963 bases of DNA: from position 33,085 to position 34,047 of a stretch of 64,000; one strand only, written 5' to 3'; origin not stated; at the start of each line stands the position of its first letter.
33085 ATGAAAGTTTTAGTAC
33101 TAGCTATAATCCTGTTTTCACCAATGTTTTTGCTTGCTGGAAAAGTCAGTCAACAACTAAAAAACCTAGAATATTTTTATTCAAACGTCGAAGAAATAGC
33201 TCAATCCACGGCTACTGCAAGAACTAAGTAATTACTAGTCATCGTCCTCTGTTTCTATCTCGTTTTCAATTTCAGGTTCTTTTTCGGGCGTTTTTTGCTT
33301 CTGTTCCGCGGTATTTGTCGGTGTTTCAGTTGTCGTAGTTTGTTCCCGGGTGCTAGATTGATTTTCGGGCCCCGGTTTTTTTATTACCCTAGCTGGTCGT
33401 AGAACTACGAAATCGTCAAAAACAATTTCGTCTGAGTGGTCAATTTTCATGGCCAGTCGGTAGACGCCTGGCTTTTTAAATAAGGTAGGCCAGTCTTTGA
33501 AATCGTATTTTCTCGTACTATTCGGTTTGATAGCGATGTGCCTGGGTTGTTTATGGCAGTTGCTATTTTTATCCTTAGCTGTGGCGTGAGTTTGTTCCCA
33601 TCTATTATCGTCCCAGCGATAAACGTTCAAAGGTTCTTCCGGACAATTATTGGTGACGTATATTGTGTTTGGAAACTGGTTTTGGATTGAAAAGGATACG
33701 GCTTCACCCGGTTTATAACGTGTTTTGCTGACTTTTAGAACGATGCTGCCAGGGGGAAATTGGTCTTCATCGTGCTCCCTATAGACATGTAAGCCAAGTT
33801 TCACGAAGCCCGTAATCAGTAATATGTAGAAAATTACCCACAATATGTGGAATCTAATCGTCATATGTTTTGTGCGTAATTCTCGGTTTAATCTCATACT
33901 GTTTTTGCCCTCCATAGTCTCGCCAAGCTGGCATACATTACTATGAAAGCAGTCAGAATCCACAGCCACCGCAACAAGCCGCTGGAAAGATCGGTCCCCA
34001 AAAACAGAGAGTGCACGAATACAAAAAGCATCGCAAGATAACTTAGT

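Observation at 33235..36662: Split NOX/ferric-reductase-like module with an embedded ApbE flavin transferase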

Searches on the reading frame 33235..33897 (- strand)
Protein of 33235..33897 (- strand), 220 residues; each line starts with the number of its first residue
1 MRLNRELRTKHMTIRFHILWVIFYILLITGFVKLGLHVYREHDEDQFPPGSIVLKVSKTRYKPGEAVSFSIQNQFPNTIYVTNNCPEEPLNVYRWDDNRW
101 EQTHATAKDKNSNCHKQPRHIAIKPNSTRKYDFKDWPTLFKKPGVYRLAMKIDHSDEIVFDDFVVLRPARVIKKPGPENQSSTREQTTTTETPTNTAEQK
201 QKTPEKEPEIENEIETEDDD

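Call 3: search_protein_families(library=pfam, proteins=[window:33235-33897:-], max_evalue=0.1)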
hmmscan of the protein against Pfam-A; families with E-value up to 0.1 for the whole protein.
window:33235-33897:- (220 aa): 1 family
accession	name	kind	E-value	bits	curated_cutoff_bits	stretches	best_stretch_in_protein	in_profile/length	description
PF02498.22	Bro-N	-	0.09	13.8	25.6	0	105-164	34-90/96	BRO family, N-terminal domain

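Call 4: search_protein_families(library=ncbifam, proteins=[window:33235-33897:-], max_evalue=0.1)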
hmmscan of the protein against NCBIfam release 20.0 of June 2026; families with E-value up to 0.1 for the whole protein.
window:33235-33897:- (220 aa): 0 families

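Call 26: find_homologous_proteins(query=window:33235-33897:-, max_evalue=0.001)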
Query window:33235-33897:- (220 aa): 16 proteins with E <= 0.001 among 56 candidates.
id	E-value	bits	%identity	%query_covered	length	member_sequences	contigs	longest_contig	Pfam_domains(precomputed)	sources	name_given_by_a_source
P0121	7.2e-148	508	100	100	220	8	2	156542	-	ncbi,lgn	-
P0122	1.2e-122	426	83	89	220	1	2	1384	-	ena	-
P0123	9.6e-117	406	80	100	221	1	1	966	-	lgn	-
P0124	2.0e-95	337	67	91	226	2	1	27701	-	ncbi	-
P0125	7.8e-82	292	58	100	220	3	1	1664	-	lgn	-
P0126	1.2e-81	292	57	100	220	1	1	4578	-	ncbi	-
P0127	1.3e-81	291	58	100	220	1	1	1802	-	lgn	-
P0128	6.7e-81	289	58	100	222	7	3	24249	-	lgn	-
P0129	3.6e-75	270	54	100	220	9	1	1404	-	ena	-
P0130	8.8e-75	269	59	82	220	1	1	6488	PF20251.5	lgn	-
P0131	1.5e-70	255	58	79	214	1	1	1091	PF20251.5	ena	-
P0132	1.3e-69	252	57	80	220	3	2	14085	-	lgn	-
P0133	2.2e-68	248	54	89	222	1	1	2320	-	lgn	-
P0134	6.4e-67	243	56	80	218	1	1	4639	-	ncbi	-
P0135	9.8e-65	236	46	100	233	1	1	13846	-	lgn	-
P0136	1.1e-63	233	50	95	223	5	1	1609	PF20251.5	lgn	-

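Call 37: find_homologous_proteins(query=A3, max_evalue=0.001)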
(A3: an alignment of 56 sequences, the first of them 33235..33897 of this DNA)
Query A3 (56 sequences) (220 aa, profile of the alignment): 90 proteins with E <= 0.001 among 1975 candidates.
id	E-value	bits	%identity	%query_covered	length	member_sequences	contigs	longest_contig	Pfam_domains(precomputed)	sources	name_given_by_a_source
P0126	1.2e-82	295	57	100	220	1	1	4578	-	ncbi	-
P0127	2.1e-82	294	58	100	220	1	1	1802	-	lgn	-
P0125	2.2e-82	294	58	100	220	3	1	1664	-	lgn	-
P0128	8.9e-82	292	58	100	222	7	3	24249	-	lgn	-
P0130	1.3e-79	285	59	82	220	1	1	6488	PF20251.5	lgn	-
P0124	7.0e-79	282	67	91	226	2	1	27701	-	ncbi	-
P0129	2.6e-78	281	54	100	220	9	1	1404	-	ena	-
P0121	7.6e-78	279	100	100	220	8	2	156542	-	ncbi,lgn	-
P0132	1.2e-77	278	57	80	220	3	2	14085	-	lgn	-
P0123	4.0e-77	277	80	100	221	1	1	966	-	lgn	-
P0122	1.5e-76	275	83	89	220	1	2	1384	-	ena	-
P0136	4.7e-76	273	50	95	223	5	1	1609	PF20251.5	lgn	-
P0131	7.0e-75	269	58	79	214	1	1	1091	PF20251.5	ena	-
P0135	1.3e-74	268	46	100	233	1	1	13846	-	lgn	-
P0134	2.0e-74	268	56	80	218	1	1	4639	-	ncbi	-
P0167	1.6e-68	249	33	75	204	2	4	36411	PF20251.5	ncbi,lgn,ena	-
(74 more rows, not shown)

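Call 40: search_protein_families(library=pfam, alignment_id=A4, max_evalue=0.01)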
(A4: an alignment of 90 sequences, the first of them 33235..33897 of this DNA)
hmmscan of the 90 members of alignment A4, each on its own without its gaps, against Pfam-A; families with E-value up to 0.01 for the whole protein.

A. member 1, window:33235-33897:- (220 aa): 0 families

B. families by the number of members that match (of 90 scanned): 8 families
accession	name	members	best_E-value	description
PF20251.4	Big_14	70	6.1e-09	Bacterial Ig-like domain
PF02498.22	Bro-N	2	0.0042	BRO family, N-terminal domain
PF11060.13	DUF2861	2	0.0077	Protein of unknown function (DUF2861)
PF20944.2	StcE_b-sandwich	1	0.0034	Metalloprotease StcE, beta-sandwich domain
PF13473.12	Cupredoxin_1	1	0.004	Cupredoxin-like domain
PF09307.15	MHC2-interact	1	0.0042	CLIP, MHC2 interacting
PF19713.4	DUF6208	1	0.0057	Family of unknown function (DUF6208)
PF14256.11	YwiC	1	0.0099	YwiC-like protein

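Call 42: predict_structure(alignment_id=A4)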
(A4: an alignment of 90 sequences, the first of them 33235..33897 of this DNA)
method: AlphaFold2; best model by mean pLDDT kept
length: 220 residues; sequences in the alignment: 90
mean_pLDDT: 83.8   pTM: 0.64
mean pLDDT of the five models: 83.8, 83.4, 83.1, 82.7, 82.2
residues with pLDDT >= 90: 131; 70-90: 31; 50-70: 48; < 50: 10
segments of 3 or more residues with pLDDT < 50: 1-3
pLDDT, mean of each block of 10 residues (from residue 1): 52 82 97 94 76 97 97 94 93 98 95 92 96 96 97 87 96 74 55 53 64 59
secondary structure, 60 per line:
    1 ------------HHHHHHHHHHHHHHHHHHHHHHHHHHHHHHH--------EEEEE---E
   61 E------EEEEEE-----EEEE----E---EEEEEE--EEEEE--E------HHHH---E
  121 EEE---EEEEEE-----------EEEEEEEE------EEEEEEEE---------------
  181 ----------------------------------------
elements in order: H13-43 E52-56 E68-73 E79-82 E91-96 E99-103 H113-116 E120-123 E127-132 E144-151 E158-165

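Call 46: fold_search(model_id=the predicted structure, library=pdb)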
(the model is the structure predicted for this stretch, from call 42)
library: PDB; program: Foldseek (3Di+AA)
matches with E <= 10: 1768; with E <= 0.001: 84
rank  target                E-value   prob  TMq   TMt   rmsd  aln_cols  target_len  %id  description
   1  8xrx_B                6.0e-06  1.00  0.31  0.11   5.3       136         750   15  The crystal structure of a GH3 enzyme CcBgl3B with glucose and gentiobiose (released 2024-04-10)
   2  8xrx_A                8.9e-06  1.00  0.31  0.11   5.3       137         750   13  The crystal structure of a GH3 enzyme CcBgl3B with glucose and gentiobiose (released 2024-04-10)
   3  8xrt_B                1.0e-05  1.00  0.29  0.11   5.7       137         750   14  The crystal structure of a GH3 enzyme CcBgl3B (released 2024-04-10)
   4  6r5r_B                1.6e-05  1.00  0.29  0.10   6.3       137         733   14  The crystal structure of Glycoside Hydrolase BglX inactive mutant D286N from P. aeruginosa in complex with cellobiose (released 2020-04-15)
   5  8xrt_A                1.9e-05  1.00  0.31  0.12   5.2       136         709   13  The crystal structure of a GH3 enzyme CcBgl3B (released 2024-04-10)
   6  8xrx_C                1.9e-05  1.00  0.31  0.11   5.2       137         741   13  The crystal structure of a GH3 enzyme CcBgl3B with glucose and gentiobiose (released 2024-04-10)
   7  8xrx_E                2.1e-05  1.00  0.31  0.13   5.3       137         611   13  The crystal structure of a GH3 enzyme CcBgl3B with glucose and gentiobiose (released 2024-04-10)
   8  8xrv_A                2.1e-05  1.00  0.29  0.11   5.7       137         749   13  The crystal structure of a GH3 enzyme CcBgl3B with glucose (released 2024-04-10)
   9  4zob_B                2.4e-05  1.00  0.29  0.11   5.4       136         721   12  Crystal Structure of beta-glucosidase from Listeria innocua in complex with gluconolactone (released 2016-05-18)
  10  4zod_A                2.5e-05  1.00  0.29  0.11   5.3       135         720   13  Crystal Structure of beta-glucosidase from Listeria innocua in complex with glucose (released 2016-05-18)
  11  6r5r_A                3.0e-05  1.00  0.29  0.11   6.7       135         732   13  The crystal structure of Glycoside Hydrolase BglX inactive mutant D286N from P. aeruginosa in complex with cellobiose (released 2020-04-15)
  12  6r5i_A                3.0e-05  1.00  0.28  0.10   6.4       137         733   14  The crystal structure of the Glycoside Hydrolase BglX from P. aeruginosa (released 2020-04-15)
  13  8xrv_F                3.1e-05  1.00  0.29  0.11   5.8       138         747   13  The crystal structure of a GH3 enzyme CcBgl3B with glucose (released 2024-04-10)
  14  8xrt_E                3.3e-05  1.00  0.30  0.11   4.9       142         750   13  The crystal structure of a GH3 enzyme CcBgl3B (released 2024-04-10)
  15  5xxm_B                3.3e-05  1.00  0.30  0.11   5.5       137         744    9  Crystal structure of GH3 beta-glucosidase from Bacteroides thetaiotaomicron in complex with gluconolactone (released 2017-12-13)
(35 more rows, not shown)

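Call 56: find_encoding_contigs(protein=P0121, flank=10000, max_places=2)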
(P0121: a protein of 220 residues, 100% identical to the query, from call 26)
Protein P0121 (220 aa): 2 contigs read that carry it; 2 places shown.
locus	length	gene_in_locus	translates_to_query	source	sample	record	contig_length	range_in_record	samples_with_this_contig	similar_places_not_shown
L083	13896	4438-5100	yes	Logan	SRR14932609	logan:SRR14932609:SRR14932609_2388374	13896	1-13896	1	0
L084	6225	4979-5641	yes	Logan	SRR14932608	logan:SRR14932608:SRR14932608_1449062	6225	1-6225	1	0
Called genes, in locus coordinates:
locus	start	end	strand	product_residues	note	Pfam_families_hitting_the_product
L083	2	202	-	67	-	?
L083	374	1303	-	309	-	PF00892:EamA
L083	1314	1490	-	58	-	-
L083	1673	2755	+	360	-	PF00970:FAD_binding_6 (weak), PF00175:NAD_binding_1, PF08030:NAD_binding_6 (weak)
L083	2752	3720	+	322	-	PF02424:ApbE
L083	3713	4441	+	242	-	-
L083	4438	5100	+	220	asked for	-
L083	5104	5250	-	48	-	-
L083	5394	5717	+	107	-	PF06262:Zincin_1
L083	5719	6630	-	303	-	-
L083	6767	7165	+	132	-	PF23636:DUF7144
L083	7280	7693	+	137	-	PF19850:DUF6325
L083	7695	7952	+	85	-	PF09851:SHOCT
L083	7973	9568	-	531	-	PF07690:MFS_1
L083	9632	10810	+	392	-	PF01594:AI-2E_transport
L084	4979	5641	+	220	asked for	-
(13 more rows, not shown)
